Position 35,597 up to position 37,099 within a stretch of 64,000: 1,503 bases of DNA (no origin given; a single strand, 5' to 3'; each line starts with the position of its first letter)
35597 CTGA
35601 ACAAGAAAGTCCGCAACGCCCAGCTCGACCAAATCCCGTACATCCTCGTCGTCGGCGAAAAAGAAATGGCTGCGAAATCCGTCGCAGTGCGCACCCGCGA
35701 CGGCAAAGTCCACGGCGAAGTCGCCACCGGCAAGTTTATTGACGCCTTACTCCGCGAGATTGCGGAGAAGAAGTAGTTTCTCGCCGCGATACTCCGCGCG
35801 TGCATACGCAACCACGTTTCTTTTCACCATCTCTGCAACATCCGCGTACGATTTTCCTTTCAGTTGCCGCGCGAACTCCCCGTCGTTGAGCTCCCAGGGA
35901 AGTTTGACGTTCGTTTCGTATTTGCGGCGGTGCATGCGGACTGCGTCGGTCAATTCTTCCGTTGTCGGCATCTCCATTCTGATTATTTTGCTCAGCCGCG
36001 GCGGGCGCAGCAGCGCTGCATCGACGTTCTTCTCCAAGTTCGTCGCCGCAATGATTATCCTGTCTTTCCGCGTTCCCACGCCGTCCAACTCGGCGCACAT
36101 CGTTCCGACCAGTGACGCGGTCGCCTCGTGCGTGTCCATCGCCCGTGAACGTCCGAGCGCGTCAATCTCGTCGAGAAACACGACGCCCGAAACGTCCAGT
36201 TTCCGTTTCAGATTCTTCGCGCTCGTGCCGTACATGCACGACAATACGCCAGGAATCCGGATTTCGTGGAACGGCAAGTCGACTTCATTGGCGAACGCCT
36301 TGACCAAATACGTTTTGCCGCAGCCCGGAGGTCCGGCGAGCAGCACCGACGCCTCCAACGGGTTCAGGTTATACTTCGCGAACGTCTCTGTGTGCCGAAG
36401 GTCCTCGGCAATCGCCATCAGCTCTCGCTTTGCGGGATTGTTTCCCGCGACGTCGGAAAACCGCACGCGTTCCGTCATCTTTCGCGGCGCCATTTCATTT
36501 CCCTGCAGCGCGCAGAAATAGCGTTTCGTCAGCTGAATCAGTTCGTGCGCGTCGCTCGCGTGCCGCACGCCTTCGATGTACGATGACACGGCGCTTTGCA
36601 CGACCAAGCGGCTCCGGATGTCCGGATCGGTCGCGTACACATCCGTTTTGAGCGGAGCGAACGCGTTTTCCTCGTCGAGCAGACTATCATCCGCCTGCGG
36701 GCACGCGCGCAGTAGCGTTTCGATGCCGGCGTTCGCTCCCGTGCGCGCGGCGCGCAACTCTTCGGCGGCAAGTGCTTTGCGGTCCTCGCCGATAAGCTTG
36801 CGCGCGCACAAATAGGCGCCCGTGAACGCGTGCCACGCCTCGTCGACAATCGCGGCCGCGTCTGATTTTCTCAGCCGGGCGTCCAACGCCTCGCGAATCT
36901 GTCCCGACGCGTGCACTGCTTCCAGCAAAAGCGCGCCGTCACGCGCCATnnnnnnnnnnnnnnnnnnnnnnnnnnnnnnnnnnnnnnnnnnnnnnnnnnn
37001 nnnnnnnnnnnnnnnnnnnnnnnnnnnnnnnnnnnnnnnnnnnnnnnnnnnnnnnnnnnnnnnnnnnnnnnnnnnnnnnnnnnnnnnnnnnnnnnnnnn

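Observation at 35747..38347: Three-gene operon: small lipoprotein, TelA-like coiled-coil protein and a soluble classic AAA ATPase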

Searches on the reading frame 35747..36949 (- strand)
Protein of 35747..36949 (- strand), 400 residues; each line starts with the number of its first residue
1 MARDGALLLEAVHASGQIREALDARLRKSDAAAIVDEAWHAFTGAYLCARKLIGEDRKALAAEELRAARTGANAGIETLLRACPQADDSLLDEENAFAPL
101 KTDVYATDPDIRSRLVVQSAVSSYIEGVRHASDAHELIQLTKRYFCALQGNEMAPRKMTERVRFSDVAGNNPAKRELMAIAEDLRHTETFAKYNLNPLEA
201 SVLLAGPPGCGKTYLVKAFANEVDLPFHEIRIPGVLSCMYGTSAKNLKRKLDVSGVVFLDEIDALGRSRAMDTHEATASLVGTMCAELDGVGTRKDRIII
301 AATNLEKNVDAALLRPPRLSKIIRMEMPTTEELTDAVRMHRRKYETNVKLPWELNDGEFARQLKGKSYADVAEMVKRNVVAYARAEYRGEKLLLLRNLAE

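Call 3: search_protein_families(library=pfam, proteins=[window:35747-36949:-], max_evalue=1)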
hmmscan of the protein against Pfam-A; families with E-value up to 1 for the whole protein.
window:35747-36949:- (400 aa): 31 families (the best 25 are shown)
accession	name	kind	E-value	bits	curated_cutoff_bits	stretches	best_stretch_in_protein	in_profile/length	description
PF00004.35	AAA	-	5.4e-27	95.3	21.2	1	202-326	1-130/131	ATPase family associated with various cellular activities (AAA)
PF05496.18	RuvB_N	-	2.2e-05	24.7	27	1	201-267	35-98/159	Holliday junction DNA helicase RuvB P-loop domain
PF07728.20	AAA_5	-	8.1e-05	23.1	22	1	202-231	2-32/139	AAA domain (dynein-related subfamily)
PF13401.12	AAA_22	-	0.00026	21.7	27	1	201-226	7-35/130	AAA domain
PF13191.12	AAA_16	-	0.00066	20.6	32.6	1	201-226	26-51/167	AAA ATPase domain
PF13671.12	AAA_33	-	0.0027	18.4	27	1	202-318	2-93/143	AAA domain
PF01443.25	Viral_helicase1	-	0.0079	16.5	21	1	204-262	3-68/228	Viral superfamily 1 RNA helicase core domain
PF07726.17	AAA_3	-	0.011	16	27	1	202-232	2-32/131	ATPase family associated with various cellular activities (AAA)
PF12775.13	AAA_7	-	0.013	15.5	25.8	1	199-250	33-81/181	P-loop containing dynein motor region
PF00910.28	RNA_helicase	-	0.016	16.2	21.5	1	202-263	1-59/105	RNA helicase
PF13245.12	AAA_19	-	0.025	15.2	25.1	1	201-254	13-64/134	AAA domain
PF13521.12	AAA_28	-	0.026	15.2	27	1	202-222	2-22/164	AAA domain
PF13173.12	AAA_14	-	0.027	14.9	27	1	202-263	5-72/129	AAA domain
PF01695.23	IstB_IS21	-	0.029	14.3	24.1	1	196-222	89-115/238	IstB-like ATP binding protein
PF20720.3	nSTAND3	-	0.03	14.5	27.2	1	201-273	19-83/155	Novel STAND NTPase 3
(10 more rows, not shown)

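Call 4: search_protein_families(library=ncbifam, proteins=[window:35747-36949:-], max_evalue=1)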
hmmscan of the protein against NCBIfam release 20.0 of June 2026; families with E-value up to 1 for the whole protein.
window:35747-36949:- (400 aa): 36 families (the best 25 are shown)
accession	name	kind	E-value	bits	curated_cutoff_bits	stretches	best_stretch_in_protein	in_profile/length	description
TIGR01241.2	FtsH_fam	equivalog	3e-35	122.1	600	1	156-386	153-386/598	ATP-dependent zinc metalloprotease FtsH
TIGR01243.1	CDC48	subfamily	1.8e-34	119.2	802.65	1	161-384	449-674/733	CDC48 family AAA ATPase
NF003069.1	PRK03992.1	subfamily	2.8e-28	99.1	500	1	160-377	126-347/379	proteasome-activating nucleotidase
NF008004.0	PRK10733.1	equivalog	1.7e-27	95.7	1008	1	161-388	148-378/644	ATP-dependent zinc metalloprotease FtsH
TIGR01242.2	TIGR01242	subfamily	1.5e-26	93.3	500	1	161-375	110-328/362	proteasome-activating nucleotidase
NF047747.1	PrtsmActNtasePan2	equivalog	8.3e-24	84.5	700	1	161-376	147-366/397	proteasome-activating nucleotidase Pan2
NF042959.1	IteA_antiphage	equivalog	1.5e-22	80.3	510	1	175-397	102-322/367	anti-phage ATPase IteA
TIGR03689.1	pup_AAA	equivalog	2.7e-22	79.2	504.75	2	255-383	291-412/512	proteasome ATPase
NF047748.1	PrtsmActNtasePan1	equivalog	2.1e-21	76.4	750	1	161-374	144-361/405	proteasome-activating nucleotidase Pan1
NF041006.2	cell_div_CdvC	equivalog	2.8e-17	62.7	650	1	104-381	44-321/370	cell division protein CdvC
NF003229.0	PRK04195.1-5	equivalog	6e-07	28.5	280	1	163-264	15-114/413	replication factor C large subunit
NF003745.1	PRK05342.1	equivalog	4.8e-06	25.7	359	1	166-228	72-138/418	ATP-dependent Clp protease ATP-binding subunit ClpX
NF003230.0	PRK04195.1-6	equivalog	8.6e-06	24.7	441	1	164-227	13-67/494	replication factor C large subunit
TIGR00635.1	ruvB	equivalog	1.8e-05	24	299.05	1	196-268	28-96/305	Holliday junction branch migration DNA helicase RuvB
NF000868.0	PRK00080.1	equivalog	8.4e-05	21.6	282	1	201-267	53-116/330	Holliday junction branch migration DNA helicase RuvB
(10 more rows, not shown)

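Call 5: search_protein_families(library=padloc, proteins=[window:35747-36949:-], max_evalue=1)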
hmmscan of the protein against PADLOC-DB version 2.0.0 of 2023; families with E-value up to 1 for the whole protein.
window:35747-36949:- (400 aa): 14 families
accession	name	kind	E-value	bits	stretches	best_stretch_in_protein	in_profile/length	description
PDLC04232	IetA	-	6.4e-28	96.1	1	157-376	75-290/330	-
PDLC02196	IetA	-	1.1e-26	92.2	1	172-379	96-298/374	-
PDLC02195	IetA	-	2.1e-22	78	1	172-376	111-310/395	-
PDLC04231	IetA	-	9.1e-13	46.6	1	157-317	76-238/262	-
PDLC00914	TRIP13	-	4.6e-09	34.2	1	248-383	138-274/302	TRIP13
PDLC00915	TRIP13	-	5.8e-08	30.5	1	195-353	59-240/302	TRIP13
PDLC04140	mad8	-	0.0015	16.1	1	201-226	29-54/314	mads_8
PDLC00268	PtuA1|PtuA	-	0.0044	14.5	1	179-223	7-49/411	AAA ATPase domain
PDLC04547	PDC-M26A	-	0.015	11.8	1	202-223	335-356/724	-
PDLC05031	PDC-S49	-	0.016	12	1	199-223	24-48/624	-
PDLC03920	MkoA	-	0.017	11.4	1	199-220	631-652/1112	-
PDLC02164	Avs2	-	0.021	10.6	1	304-361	937-993/1504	-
PDLC04789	PDC-S01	-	0.027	11.5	1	201-263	19-83/375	-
PDLC05029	PDC-S49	-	0.036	10.8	1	199-223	23-47/619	-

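Call 6: search_protein_families(library=phrogs, proteins=[window:35747-36949:-], max_evalue=1)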
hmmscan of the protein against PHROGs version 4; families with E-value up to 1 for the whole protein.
window:35747-36949:- (400 aa): 32 families (the best 25 are shown)
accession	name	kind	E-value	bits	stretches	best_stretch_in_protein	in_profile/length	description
phrog_3757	-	unknown function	2.8e-34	120.1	1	173-378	101-303/367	-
phrog_30773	-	unknown function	1.4e-30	107.2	1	161-388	159-390/666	-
phrog_10401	-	other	1.1e-16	61.7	1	198-336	459-595/667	ATPase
phrog_9172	-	unknown function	5.8e-14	52.8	1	197-394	105-312/509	-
phrog_7485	-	unknown function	5.6e-12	46.3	1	198-336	226-370/430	-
phrog_8638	-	unknown function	2.3e-11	44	1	186-379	293-489/568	-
phrog_10440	-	unknown function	5.6e-11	42.6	1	196-390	229-411/483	-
phrog_4339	-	unknown function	2.4e-09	37.9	2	167-230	18-82/552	-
phrog_11838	-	DNA, RNA and nucleotide metabolism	4.1e-08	33.8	1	164-234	16-75/420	clamp loader of DNA polymerase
phrog_168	-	DNA, RNA and nucleotide metabolism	4.3e-08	34.2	1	201-351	44-183/314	clamp loader of DNA polymerase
phrog_14322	-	unknown function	8e-07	29.6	1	201-341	228-364/398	-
phrog_5534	-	unknown function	2.5e-06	27.9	1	199-277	27-113/273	-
phrog_29662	-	other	6.5e-05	22.8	1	201-378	351-520/548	ATP-dependent protease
phrog_2376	-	other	9.1e-05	23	1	190-338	65-202/363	ATPase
phrog_7998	-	unknown function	0.00013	22.2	2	198-220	39-61/339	-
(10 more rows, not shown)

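Call 18: search_solved_structures(query=A3, max_evalue=1e-10)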
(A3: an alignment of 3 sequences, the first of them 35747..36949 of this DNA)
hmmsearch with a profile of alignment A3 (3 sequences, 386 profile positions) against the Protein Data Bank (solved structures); distinct sequences matched with E-value up to 1e-10: 265 (the best 60 are shown).
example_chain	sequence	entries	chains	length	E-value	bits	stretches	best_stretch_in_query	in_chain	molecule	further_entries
7rlb_A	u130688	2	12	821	2.9e-60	207.7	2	157-379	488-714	Transitional endoplasmic reticulum ATPase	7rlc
7rlj_A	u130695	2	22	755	3e-60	207.6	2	157-379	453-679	Transitional endoplasmic reticulum ATPase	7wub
8yka_A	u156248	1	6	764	3.1e-60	207.6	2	157-379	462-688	Transitional endoplasmic reticulum ATPase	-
7wub_C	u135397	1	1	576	3.4e-60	207.5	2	157-380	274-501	Transitional endoplasmic reticulum ATPase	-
7wub_D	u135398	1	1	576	3.4e-60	207.4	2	157-380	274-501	Transitional endoplasmic reticulum ATPase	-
5c18_A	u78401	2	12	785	3.5e-60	207.4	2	157-379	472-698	Transitional endoplasmic reticulum ATPase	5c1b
7y4w_A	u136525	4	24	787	3.5e-60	207.4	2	157-379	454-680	Transitional endoplasmic reticulum ATPase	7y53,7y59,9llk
7mdm_B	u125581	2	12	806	3.6e-60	207.4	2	157-379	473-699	Transitional endoplasmic reticulum ATPase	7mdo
7bp8_A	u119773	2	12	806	3.9e-60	207.3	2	157-379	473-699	Transitional endoplasmic reticulum ATPase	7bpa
7l5w_A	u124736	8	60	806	3.9e-60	207.3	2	157-379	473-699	Transitional endoplasmic reticulum ATPase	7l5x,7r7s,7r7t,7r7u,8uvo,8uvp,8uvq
7bp9_A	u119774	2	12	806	3.9e-60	207.3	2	157-379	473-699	Transitional endoplasmic reticulum ATPase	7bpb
10qq_A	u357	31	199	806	3.9e-60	207.3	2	157-379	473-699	Transitional endoplasmic reticulum ATPase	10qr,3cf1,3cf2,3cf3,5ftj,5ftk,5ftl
7k57_A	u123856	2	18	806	3.9e-60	207.3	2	157-379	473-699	Transitional endoplasmic reticulum ATPase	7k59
5ifw_B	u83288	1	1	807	3.9e-60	207.3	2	157-379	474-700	Transitional endoplasmic reticulum ATPase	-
7rlh_A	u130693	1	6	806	3.9e-60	207.2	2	157-379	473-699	Transitional endoplasmic reticulum ATPase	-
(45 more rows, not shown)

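Call 21: find_homologous_proteins(query=window:35747-36949:-, region=1-160, max_evalue=0.01)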
Query window:35747-36949:-, residues 1-160 (160 aa): 1 proteins with E <= 0.01 among 2956 candidates.
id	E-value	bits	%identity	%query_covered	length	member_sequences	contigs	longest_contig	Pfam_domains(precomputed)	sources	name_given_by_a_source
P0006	9.7e-96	335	100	100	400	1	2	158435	PF00004.36,PF05496.19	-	-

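Call 55: find_homologous_proteins(query=window:35747-36949:-, max_evalue=1e-20)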
Query window:35747-36949:- (400 aa): 409 proteins with E <= 1e-20 among 8000 candidates; the best 120 are listed.
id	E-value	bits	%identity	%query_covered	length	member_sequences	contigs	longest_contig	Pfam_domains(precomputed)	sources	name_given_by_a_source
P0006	5.6e-259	877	100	100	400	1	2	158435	PF00004.36,PF05496.19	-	-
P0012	2.5e-161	555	65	95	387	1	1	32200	PF00004.36,PF05496.19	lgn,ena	-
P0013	5.4e-160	551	69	95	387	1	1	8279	PF00004.36,PF05496.19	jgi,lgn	jgi:hypothetical protein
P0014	3.7e-152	525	63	96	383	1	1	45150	PF00004.36,PF05496.19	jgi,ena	-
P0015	2.5e-52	197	33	54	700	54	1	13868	PF13173.13,PF02359.25,PF13671.13,PF00004.36,PF13401.13,PF13238.13,PF07728.21,PF13191.13,PF06414.19,PF07724.21,PF24883.3,PF13521.13,PF13481.13,PF01057.24,PF06068.20,PF05496.19,PF17862.8,PF01637.25,PF01695.24,PF00158.33,PF02933.24,PF23902.1,PF00005.34,PF07726.18,PF12775.14,PF13207.13,PF00910.29,PF0107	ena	-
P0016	4.1e-50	189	32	53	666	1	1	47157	PF13173.13,PF02359.25,PF13671.13,PF00004.36,PF13401.13,PF13238.13,PF07728.21,PF00931.29,PF13191.13,PF06414.19,PF07724.21,PF24883.3,PF05729.19,PF13521.13,PF25199.2,PF06068.20,PF01443.25,PF05496.19,PF17862.8,PF03215.22,PF01695.24,PF02933.24,PF00005.34,PF12775.14,PF02367.24,PF13207.13,PF00910.29,PF0107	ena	-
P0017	1.6e-48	184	32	59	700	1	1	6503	PF13173.13,PF06068.20,PF02359.25,PF13671.13,PF00004.36,PF13401.13,PF13238.13,PF05496.19,PF17862.8,PF14532.13,PF07728.21,PF13191.13,PF01695.24,PF00158.33,PF02933.24,PF07724.21,PF24883.3,PF13521.13,PF13207.13,PF00910.29,PF01078.28,PF20720.4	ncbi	-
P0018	1.7e-48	184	32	49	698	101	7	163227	PF13173.13,PF02359.25,PF13671.13,PF00004.36,PF13401.13,PF13238.13,PF07728.21,PF00931.29,PF13191.13,PF06414.19,PF07724.21,PF24883.3,PF05729.19,PF13521.13,PF25199.2,PF06068.20,PF05496.19,PF17862.8,PF03215.22,PF01695.24,PF02933.24,PF00005.34,PF02367.24,PF13207.13,PF00910.29,PF01078.28,PF20720.4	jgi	-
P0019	2.6e-48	183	33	53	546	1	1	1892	PF13173.13,PF13671.13,PF00004.36,PF13401.13,PF13238.13,PF07728.21,PF00931.29,PF13191.13,PF06414.19,PF07724.21,PF24883.3,PF05729.19,PF13521.13,PF25199.2,PF06068.20,PF05496.19,PF17862.8,PF03215.22,PF01695.24,PF00158.33,PF00005.34,PF02367.24,PF13207.13,PF00910.29,PF01078.28,PF20720.4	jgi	jgi:transitional endoplasmic reticulum ATPase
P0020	4.6e-48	183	32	59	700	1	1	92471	PF13173.13,PF06068.20,PF02359.25,PF13671.13,PF00004.36,PF13401.13,PF13238.13,PF05496.19,PF17862.8,PF14532.13,PF07728.21,PF13191.13,PF01695.24,PF00158.33,PF02933.24,PF07724.21,PF24883.3,PF13521.13,PF13207.13,PF00910.29,PF01078.28,PF20720.4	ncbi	-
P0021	9.1e-48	182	35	48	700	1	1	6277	PF13173.13,PF02359.25,PF13671.13,PF00004.36,PF13401.13,PF13238.13,PF07728.21,PF00931.29,PF13191.13,PF07724.21,PF24883.3,PF05729.19,PF13521.13,PF01057.24,PF06068.20,PF01443.25,PF05496.19,PF17862.8,PF03215.22,PF02933.24,PF23902.1,PF00005.34,PF07726.18,PF02367.24,PF13207.13,PF00910.29,PF01078.28,PF2072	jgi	-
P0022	9.2e-48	182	33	49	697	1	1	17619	PF13173.13,PF02359.25,PF13671.13,PF00004.36,PF13401.13,PF13238.13,PF07728.21,PF00931.29,PF13191.13,PF06414.19,PF07724.21,PF24883.3,PF05729.19,PF13521.13,PF25199.2,PF06068.20,PF05496.19,PF17862.8,PF03215.22,PF01695.24,PF02933.24,PF00005.34,PF02367.24,PF13207.13,PF00910.29,PF01078.28,PF20720.4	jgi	jgi:transitional endoplasmic reticulum ATPase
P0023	9.7e-48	182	33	49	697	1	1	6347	PF13173.13,PF02359.25,PF13671.13,PF00004.36,PF13401.13,PF13238.13,PF07728.21,PF00931.29,PF13191.13,PF06414.19,PF07724.21,PF24883.3,PF05729.19,PF13521.13,PF25199.2,PF06068.20,PF05496.19,PF17862.8,PF03215.22,PF01695.24,PF02933.24,PF00005.34,PF02367.24,PF13207.13,PF00910.29,PF01078.28,PF20720.4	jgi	jgi:transitional endoplasmic reticulum ATPase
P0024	1.9e-47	181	32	49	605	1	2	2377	PF13173.13,PF13671.13,PF00004.36,PF13401.13,PF13238.13,PF07728.21,PF00931.29,PF13191.13,PF06414.19,PF07724.21,PF24883.3,PF05729.19,PF13521.13,PF25199.2,PF06068.20,PF05496.19,PF17862.8,PF00158.33,PF00005.34,PF02367.24,PF13207.13,PF00910.29,PF01078.28,PF20720.4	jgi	jgi:transitional endoplasmic reticulum ATPase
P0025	2.0e-47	181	33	49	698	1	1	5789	PF13173.13,PF02359.25,PF13671.13,PF00004.36,PF13401.13,PF13238.13,PF07728.21,PF00931.29,PF13191.13,PF06414.19,PF07724.21,PF24883.3,PF05729.19,PF13521.13,PF06068.20,PF05496.19,PF17862.8,PF00158.33,PF02933.24,PF00005.34,PF07726.18,PF02367.24,PF00910.29,PF01078.28,PF20720.4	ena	-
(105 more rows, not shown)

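Call 77: search_solved_structures(query=window:35747-36949:-, max_evalue=1e-25, show_alignments=1)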
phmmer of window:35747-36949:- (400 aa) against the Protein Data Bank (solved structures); distinct sequences matched with E-value up to 1e-25: 66 (the best 60 are shown).
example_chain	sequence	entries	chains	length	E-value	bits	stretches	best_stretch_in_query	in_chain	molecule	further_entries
7mdm_B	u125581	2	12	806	2e-50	175.5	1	146-378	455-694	Transitional endoplasmic reticulum ATPase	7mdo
6oaa_B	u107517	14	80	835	2e-50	175.5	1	161-377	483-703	Cell division control protein 48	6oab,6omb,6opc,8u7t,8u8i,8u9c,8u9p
8dar_A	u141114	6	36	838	2.1e-50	175.4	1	161-377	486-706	Cell division control protein 48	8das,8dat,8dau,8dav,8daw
9ox9_A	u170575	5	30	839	4.1e-50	174.5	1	160-378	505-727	vesicle-fusing ATPase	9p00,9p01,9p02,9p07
9m4n_A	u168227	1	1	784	4.6e-50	174.3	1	159-382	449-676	Cell division control protein 48 homolog A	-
6oa9_A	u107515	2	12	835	5.2e-50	174.1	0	161-377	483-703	Cell division control protein 48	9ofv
9m3v_A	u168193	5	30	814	5.2e-50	174.1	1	159-382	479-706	Cell division control protein 48 homolog A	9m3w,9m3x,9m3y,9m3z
7rlb_A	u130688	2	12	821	1.4e-49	172.7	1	160-378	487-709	Transitional endoplasmic reticulum ATPase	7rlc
7wub_C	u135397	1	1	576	1.7e-49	172.4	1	160-378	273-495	Transitional endoplasmic reticulum ATPase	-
7wub_D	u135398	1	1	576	1.7e-49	172.4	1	160-378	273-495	Transitional endoplasmic reticulum ATPase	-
7rlj_A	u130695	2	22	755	2e-49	172.2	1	160-378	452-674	Transitional endoplasmic reticulum ATPase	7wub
1r7r_A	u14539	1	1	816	2e-49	172.2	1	160-378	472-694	Transitional endoplasmic reticulum ATPase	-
8yka_A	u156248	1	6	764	2.1e-49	172.1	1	160-378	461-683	Transitional endoplasmic reticulum ATPase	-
5c18_A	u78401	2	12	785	2.3e-49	172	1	160-378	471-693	Transitional endoplasmic reticulum ATPase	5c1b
7y4w_A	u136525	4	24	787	2.3e-49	172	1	160-378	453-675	Transitional endoplasmic reticulum ATPase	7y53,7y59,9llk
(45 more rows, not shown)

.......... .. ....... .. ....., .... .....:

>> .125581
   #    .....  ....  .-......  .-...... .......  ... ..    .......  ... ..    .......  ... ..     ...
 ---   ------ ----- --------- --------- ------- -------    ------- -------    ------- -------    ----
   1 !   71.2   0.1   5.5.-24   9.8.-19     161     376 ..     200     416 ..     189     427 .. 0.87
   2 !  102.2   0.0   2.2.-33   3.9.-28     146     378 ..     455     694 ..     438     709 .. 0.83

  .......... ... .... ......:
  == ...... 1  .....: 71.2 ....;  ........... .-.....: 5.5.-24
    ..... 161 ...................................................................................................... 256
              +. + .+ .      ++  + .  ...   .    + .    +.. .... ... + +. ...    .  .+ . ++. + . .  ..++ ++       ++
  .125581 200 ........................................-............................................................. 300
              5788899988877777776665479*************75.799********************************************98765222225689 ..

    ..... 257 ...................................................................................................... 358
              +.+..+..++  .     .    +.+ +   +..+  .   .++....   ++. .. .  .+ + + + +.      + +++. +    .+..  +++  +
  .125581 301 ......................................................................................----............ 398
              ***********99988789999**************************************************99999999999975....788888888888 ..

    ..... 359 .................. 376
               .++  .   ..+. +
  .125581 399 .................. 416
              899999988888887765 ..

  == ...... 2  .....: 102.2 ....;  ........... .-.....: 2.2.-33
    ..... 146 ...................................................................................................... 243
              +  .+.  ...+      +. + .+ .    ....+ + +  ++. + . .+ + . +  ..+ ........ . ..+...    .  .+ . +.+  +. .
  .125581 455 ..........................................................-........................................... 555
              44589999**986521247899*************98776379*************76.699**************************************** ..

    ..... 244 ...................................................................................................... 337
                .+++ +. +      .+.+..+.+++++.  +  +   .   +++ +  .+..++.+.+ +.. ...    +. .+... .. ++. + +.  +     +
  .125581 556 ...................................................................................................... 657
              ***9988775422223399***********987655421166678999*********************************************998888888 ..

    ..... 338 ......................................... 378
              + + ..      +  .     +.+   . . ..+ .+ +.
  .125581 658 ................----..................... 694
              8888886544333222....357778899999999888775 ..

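Call 86: find_related_loci(query=A3, collection=viral_contigs, flank=5000)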
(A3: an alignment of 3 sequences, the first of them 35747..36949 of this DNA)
Query A3 (400 aa) in viral_contigs; peptide patterns used: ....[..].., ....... (x = any residue, [..] = any of these).
588 stretches matched a pattern (row limit reached: there are more); 10 encode a relative of the query (tblastn E <= 1e-3); 10 distinct loci.
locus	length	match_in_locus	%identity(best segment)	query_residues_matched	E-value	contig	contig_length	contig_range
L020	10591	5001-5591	33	180-375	7e-19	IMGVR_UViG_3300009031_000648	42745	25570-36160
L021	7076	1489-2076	31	164-353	3e-17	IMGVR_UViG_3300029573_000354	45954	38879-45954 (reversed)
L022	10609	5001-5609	27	162-347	5e-13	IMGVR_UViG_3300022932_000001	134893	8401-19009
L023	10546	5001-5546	26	147-333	5e-12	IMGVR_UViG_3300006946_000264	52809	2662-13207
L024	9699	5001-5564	26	198-385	2e-8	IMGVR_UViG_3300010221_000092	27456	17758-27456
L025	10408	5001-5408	25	188-328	4e-8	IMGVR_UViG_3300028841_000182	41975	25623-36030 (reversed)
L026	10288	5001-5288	34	191-281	7e-6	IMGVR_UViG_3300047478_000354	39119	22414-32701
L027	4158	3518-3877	30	203-320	1e-5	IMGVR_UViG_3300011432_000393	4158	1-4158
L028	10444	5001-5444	26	202-334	2e-5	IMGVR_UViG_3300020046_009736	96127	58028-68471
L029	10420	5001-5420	28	197-332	2e-5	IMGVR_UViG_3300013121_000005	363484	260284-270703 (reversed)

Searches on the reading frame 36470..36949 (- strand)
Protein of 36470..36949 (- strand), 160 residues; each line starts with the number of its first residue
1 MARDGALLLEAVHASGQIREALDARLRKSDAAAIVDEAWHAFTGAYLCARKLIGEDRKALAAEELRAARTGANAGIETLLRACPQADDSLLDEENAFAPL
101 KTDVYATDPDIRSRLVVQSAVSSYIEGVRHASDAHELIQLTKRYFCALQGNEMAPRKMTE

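Call 53: predict_structure(alignment_id=A4)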
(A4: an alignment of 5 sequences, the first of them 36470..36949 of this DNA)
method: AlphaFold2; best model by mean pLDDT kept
length: 160 residues; sequences in the alignment: 5
mean_pLDDT: 74.3   pTM: 0.73
mean pLDDT of the five models: 74.3, 65.0, 49.2, 47.5, 45.7
residues with pLDDT >= 90: 3; 70-90: 100; 50-70: 43; < 50: 14
segments of 3 or more residues with pLDDT < 50: 90-93, 152-160
pLDDT, mean of each block of 10 residues (from residue 1): 58 81 85 89 83 59 81 89 68 59 66 79 84 86 83 39
secondary structure, 60 per line:
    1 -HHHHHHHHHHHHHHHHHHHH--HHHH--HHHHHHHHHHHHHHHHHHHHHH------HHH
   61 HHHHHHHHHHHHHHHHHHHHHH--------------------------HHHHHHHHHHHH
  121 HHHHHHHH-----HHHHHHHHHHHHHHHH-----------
elements in order: H2-21 H24-27 H30-51 H58-82 H109-128 H134-149

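Call 56: fold_search(model_id=the predicted structure, library=pdb)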
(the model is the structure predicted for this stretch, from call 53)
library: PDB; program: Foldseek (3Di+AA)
matches with E <= 10: 134; with E <= 0.001: 0
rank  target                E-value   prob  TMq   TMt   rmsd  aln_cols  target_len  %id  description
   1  4nwp_A                1.4e+00  0.10  0.20  0.21  16.5       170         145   10  Computationally Designed Two-Component Self-Assembling Tetrahedral Cage, T33-21, Crystallized in Space Group R32 (released 2014-05-28)
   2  9kpz_D                1.7e+00  0.07  0.21  0.16  28.1       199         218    8  Structure of TolQRA complex at pH 5.4 from E.coli (released 2026-03-04)
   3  6duw                  2.1e+00  0.09  0.24  0.22  13.5       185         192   10  Crystal structure of the alpha-N-catenin actin-binding domain H1 mutant (released 2018-12-19)
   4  3on2_C                2.3e+00  0.11  0.24  0.20  12.0       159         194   13  Structure of a protein with unknown function from Rhodococcus sp. RHA1 (released 2010-09-22)
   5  9kq0_C                2.5e+00  0.07  0.20  0.17  26.3       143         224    9  Structure of TolQRA complex at pH 8.0 from E.coli (released 2026-03-04)
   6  5nl1_A                2.5e+00  0.06  0.21  0.23  19.6       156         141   13  Shigella IpaA-VBS3/TBS in complex with the Talin VBS1 domain 488-512 (released 2018-05-16)
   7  1t6q_B                2.8e+00  0.08  0.19  0.26  16.4       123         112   14  Nickel Superoxide Dismutase (NiSOD) CN-treated Apo Structure (released 2004-07-13)
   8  6u64                  2.8e+00  0.04  0.16  0.18  12.9       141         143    8  Mcl-1 bound to compound 17 (released 2020-03-04)
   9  1t6u_F                2.9e+00  0.08  0.19  0.25  16.4       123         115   14  Nickel Superoxide Dismutase (NiSOD) Native 1.30 A Structure (released 2004-07-13)
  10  1t6q_A                3.1e+00  0.08  0.21  0.27  16.4       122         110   13  Nickel Superoxide Dismutase (NiSOD) CN-treated Apo Structure (released 2004-07-13)
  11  5eik                  3.1e+00  0.04  0.18  0.15  16.5       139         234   12  Structure of a Trimeric Intracellular Cation channel from C. elegans in the absence of Ca2+ (released 2016-10-05)
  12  1t6i_C                3.2e+00  0.08  0.21  0.28  16.4       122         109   13  Nickel Superoxide Dismutase (NiSOD) Apo Structure (released 2004-07-13)
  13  8dz8_A                3.2e+00  0.07  0.17  0.26  15.6       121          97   10  Neoleukin 4, a de novo designed IL-4 mimetic (released 2023-03-29)
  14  2zuq_A                3.4e+00  0.12  0.34  0.36  13.7       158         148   20  Crystal structure of DsbB-Fab complex (released 2009-04-14)
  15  7n0a_C                3.4e+00  0.10  0.24  0.22  10.5       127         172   15  Structure of Human Leukaemia Inhibitory Factor with Fab MSC1 (released 2022-06-15)
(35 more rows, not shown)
